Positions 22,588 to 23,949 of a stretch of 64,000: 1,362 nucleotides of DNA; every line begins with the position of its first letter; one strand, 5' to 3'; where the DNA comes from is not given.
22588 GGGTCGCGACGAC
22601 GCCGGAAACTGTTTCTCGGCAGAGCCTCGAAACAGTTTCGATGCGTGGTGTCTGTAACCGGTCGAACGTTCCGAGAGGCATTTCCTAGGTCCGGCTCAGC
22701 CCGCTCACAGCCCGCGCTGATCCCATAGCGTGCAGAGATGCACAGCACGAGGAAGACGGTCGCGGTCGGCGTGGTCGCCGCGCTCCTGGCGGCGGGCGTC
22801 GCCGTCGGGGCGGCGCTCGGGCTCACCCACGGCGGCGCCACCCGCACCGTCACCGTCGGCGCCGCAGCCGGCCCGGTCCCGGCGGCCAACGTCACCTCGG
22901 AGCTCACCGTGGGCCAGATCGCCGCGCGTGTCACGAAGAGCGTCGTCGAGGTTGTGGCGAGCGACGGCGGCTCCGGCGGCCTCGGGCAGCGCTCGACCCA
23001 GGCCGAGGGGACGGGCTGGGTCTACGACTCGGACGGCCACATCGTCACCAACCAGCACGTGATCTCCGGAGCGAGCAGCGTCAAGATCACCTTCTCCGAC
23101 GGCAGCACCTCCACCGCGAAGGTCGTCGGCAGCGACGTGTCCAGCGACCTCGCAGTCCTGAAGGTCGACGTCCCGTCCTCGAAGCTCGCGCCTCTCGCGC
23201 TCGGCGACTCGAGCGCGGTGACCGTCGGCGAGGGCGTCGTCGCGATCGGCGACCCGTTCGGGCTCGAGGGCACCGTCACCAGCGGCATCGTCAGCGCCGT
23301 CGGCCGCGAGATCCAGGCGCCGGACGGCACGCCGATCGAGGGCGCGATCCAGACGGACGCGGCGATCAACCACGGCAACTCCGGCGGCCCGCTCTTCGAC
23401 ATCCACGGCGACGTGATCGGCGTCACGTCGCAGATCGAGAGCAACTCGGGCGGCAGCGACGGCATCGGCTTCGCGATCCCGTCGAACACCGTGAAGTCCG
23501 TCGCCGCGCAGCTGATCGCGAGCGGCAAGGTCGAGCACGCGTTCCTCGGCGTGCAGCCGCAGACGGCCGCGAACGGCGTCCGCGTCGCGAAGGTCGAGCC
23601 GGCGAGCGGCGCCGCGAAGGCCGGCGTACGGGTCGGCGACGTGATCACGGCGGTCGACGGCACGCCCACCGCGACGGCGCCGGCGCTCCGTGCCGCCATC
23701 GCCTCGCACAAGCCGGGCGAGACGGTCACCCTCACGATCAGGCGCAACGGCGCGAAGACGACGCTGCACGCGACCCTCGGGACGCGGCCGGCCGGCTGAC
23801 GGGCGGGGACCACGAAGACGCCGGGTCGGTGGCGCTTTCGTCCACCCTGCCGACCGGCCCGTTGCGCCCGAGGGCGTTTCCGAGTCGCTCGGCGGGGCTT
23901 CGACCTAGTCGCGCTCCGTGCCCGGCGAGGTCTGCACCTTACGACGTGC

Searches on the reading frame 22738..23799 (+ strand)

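Call 55: search_protein_families(library=pfam, proteins=[window:22738-23799:+], max_evalue=0.0001)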
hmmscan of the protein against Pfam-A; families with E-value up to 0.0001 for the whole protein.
window:22738-23799:+ (353 aa): 5 families
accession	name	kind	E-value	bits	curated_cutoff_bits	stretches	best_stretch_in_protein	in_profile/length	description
PF13365.12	Trypsin_2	-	2.5e-33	116.3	27.6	1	91-229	1-144/144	Trypsin-like peptidase domain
PF13180.12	PDZ_2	-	4.6e-19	68.9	27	1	269-346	2-79/80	PDZ domain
PF00089.32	Trypsin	-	3.3e-17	63.5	20.6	1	91-254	27-218/220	Trypsin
PF00595.29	PDZ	-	1.5e-12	48.1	23.2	1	266-335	8-81/81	PDZ domain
PF17820.7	PDZ_6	-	3.2e-12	46.4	27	1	283-336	2-54/54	PDZ domain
